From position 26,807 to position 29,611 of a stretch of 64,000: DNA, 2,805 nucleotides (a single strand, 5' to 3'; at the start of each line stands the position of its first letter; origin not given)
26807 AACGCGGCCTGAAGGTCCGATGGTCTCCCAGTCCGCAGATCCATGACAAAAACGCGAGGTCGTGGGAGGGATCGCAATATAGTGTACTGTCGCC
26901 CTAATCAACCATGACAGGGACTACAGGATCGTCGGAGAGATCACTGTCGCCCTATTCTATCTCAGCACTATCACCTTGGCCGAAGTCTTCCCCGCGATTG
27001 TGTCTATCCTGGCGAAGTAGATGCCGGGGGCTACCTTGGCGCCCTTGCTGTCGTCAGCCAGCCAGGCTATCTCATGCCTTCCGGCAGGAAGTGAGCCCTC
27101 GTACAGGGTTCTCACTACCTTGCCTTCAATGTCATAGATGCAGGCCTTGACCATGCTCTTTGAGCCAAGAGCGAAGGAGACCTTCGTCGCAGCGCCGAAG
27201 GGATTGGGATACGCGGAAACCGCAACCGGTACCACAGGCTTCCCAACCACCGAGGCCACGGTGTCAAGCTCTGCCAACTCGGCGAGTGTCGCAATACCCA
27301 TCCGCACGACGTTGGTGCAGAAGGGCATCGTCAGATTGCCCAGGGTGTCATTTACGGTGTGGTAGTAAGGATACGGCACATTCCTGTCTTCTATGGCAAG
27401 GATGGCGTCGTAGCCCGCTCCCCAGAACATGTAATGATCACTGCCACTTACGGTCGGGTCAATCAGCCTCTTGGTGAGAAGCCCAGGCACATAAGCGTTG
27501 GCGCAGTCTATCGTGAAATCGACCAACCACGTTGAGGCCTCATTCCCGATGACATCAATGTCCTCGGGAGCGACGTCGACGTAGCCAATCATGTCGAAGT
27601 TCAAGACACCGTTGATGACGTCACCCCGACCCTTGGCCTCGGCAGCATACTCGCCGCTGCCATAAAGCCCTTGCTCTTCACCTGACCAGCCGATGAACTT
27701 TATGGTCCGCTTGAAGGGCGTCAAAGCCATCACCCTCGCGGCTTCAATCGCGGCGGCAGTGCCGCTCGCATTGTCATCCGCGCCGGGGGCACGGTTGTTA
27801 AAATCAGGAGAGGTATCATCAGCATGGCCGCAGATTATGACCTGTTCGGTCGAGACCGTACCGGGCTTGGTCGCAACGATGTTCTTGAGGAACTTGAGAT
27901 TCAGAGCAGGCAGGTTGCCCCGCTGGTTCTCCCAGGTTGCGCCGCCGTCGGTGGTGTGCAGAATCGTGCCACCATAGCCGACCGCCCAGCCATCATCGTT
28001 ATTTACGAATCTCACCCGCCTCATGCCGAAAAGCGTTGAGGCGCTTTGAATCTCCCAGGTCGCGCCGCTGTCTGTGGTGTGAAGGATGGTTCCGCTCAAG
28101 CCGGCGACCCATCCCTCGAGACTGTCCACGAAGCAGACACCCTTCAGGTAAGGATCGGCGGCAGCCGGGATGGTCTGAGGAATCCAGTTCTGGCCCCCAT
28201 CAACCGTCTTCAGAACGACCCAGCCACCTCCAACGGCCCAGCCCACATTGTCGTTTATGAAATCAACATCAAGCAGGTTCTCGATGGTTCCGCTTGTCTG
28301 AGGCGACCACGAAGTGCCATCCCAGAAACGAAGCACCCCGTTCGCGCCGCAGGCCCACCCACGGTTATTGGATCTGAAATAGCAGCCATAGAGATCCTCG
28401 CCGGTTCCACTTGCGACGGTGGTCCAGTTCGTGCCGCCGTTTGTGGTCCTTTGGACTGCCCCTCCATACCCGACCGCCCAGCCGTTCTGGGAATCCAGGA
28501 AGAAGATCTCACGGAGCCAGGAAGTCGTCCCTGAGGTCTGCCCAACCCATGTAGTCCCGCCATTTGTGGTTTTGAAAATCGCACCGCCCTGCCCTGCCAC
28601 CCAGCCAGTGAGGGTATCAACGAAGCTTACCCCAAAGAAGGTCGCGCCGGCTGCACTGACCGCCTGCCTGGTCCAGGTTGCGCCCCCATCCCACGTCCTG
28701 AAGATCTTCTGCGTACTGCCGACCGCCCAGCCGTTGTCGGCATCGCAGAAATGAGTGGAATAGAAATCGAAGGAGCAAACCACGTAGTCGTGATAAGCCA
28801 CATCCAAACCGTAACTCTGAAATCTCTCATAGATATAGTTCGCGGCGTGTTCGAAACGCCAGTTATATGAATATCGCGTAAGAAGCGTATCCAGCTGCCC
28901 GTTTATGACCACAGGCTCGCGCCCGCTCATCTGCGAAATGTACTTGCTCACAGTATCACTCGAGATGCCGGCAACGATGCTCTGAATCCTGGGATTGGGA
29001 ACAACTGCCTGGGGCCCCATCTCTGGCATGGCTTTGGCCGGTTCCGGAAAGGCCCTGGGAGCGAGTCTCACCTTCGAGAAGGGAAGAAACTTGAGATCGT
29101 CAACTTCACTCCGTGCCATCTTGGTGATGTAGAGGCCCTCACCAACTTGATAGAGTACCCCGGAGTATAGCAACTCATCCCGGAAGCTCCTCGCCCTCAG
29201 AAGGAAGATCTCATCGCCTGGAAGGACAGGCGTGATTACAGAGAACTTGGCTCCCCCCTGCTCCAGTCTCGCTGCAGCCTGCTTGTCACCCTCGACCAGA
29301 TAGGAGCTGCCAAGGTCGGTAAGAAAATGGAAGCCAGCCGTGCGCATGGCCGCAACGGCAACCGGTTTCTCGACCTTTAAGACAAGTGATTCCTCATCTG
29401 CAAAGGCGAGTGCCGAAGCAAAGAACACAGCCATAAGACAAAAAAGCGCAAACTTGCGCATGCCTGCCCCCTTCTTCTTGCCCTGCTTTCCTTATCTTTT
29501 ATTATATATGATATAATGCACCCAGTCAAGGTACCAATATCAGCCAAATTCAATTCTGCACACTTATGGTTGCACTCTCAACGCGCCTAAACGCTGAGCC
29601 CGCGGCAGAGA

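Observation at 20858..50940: Five secreted proteins share an ~85-aa C-terminal T9SS-type sorting domain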

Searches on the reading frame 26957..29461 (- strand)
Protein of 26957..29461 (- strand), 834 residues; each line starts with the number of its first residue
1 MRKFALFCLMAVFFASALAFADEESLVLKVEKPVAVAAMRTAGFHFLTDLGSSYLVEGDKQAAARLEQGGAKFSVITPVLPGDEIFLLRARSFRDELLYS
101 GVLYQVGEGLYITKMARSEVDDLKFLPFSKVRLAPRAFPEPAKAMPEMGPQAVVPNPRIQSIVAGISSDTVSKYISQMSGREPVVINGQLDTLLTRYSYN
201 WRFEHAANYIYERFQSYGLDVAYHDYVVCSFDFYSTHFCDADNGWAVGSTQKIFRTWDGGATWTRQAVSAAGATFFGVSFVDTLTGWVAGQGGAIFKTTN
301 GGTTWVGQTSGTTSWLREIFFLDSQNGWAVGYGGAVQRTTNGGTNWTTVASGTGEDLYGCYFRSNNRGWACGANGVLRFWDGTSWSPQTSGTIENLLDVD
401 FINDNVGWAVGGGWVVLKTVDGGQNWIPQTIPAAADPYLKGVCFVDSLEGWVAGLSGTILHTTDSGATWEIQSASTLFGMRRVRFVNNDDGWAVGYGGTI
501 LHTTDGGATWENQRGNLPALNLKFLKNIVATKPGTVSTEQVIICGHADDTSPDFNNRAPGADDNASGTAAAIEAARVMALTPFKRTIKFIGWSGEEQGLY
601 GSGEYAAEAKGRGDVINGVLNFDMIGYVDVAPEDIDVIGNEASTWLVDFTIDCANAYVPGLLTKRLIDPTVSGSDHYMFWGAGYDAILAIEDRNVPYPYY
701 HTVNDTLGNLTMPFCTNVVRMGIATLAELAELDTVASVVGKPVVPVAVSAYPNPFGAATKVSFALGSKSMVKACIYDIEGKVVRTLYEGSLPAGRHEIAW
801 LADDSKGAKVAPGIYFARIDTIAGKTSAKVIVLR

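Call 4: search_protein_families(library=pfam, proteins=[window:26957-29461:-], max_evalue=0.1)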
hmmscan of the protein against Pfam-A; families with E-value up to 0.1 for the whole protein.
window:26957-29461:- (834 aa): 9 families
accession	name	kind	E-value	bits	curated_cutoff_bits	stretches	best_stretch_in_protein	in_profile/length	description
PF14870.12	PSII_BNR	-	3e-34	119.1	27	4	384-470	8-95/303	Photosynthesis system II assembly factor YCF48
PF04389.22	Peptidase_M28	-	1e-29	104.1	21.3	1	527-713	1-180/193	Peptidase family M28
PF13860.13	FlgD_ig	-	7.3e-08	32.7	27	1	760-816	11-70/79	FlgD Ig-like domain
PF01546.33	Peptidase_M20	-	1.1e-05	25.9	24.6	1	558-613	30-86/206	Peptidase family M20/M25/M40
PF15902.12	Sortilin-Vps10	-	6.9e-05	22.2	33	0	251-354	1-117/446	Sortilin, neurotensin receptor 3,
PF18962.6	Por_Secre_tail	-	0.00016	22.3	27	1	751-832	2-75/75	Secretion system C-terminal sorting domain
PF10708.14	DUF2510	-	0.0021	18.2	24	1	372-390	9-27/35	Protein of unknown function (DUF2510)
PF05450.20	Nicastrin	-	0.043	13.8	25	0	542-621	3-86/218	Nicastrin large lobe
PF02012.26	BNR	-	0.066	13.7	27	0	502-511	2-11/12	BNR/Asp-box repeat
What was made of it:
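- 26957..29461 (-): Gene B: secreted BNR/Ycf48-like beta-propeller plus M28 aminopeptidase with the tail (834 aa). PF14870 at 3e-34 and PF04389 at 1e-29 (call 4).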

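Call 5: search_protein_families(library=ncbifam, proteins=[window:26957-29461:-], max_evalue=0.1)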
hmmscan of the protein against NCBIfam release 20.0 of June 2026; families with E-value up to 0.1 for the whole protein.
window:26957-29461:- (834 aa): 15 families
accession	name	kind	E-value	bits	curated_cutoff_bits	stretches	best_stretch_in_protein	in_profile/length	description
NF010237.0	PRK13684.1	equivalog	2.2e-37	128.8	326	4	383-470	35-122/334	photosynthesis system II assembly factor Ycf48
NF045908.1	AminopepLapALeg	equivalog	2.5e-17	62.8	600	1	540-730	206-394/396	aminopeptidase LapA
NF005176.1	PRK06655.1-1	equivalog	9.7e-08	32.2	230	1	737-828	65-156/197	flagellar hook assembly protein FlgD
TIGR04183.1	Por_Secre_tail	domain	1.2e-07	31.6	23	1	751-832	2-71/72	T9SS type A sorting domain-containing protein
NF033707.1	T9SS_sortase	equivalog_domain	6.5e-06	24.1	420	1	747-821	998-1077/1095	type IX secretion system sortase PorU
NF007568.0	PRK10199.1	equivalog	4.8e-05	22.8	298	1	530-606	102-186/346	aminopeptidase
NF052323.1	T9SSA_dep_M6i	equivalog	6.9e-05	21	600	1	751-831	961-1037/1043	T9SS-dependent M6-like inactivated metalloprotease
NF052228.1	T9SS_PorZ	equivalog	0.036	12.5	260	1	747-826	672-747/757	type IX secretion system anionic LPS delivery protein PorZ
NF038113.1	T9SSA_dep_M36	equivalog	0.037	12.2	885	1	748-832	793-868/869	T9SS-dependent M36 family metallopeptidase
TIGR01883.1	PepT-like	hypoth_equivalog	0.043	12.8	274.25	0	555-605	93-143/361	peptidase T-like protein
NF009277.0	PRK12634.1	equivalog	0.053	13.6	333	1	737-820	91-176/221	flagellar basal body rod modification protein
NF009276.0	PRK12633.1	equivalog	0.058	13.1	383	1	759-821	118-181/234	flagellar basal body rod modification protein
NF050177.1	TapA_OM_Porphy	equivalog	0.072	11.8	500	0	746-785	469-506/544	TapA/TapC family T9SS-dependent outer membrane protein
NF006771.0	PRK09290.1-5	subfamily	0.08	11.4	399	0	527-607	61-138/413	allantoate amidohydrolase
NF053585.1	OMP_LP_YfiB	equivalog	0.086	12.7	128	0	480-520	38-78/163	outer membrane lipoprotein YfiB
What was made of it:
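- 26960..27211 (-): Tail of B (residues 751-834). TIGR04183 scores 31.6 bits (passes) and PF13860 scores 32.7 bits (passes) (calls 4, 5).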
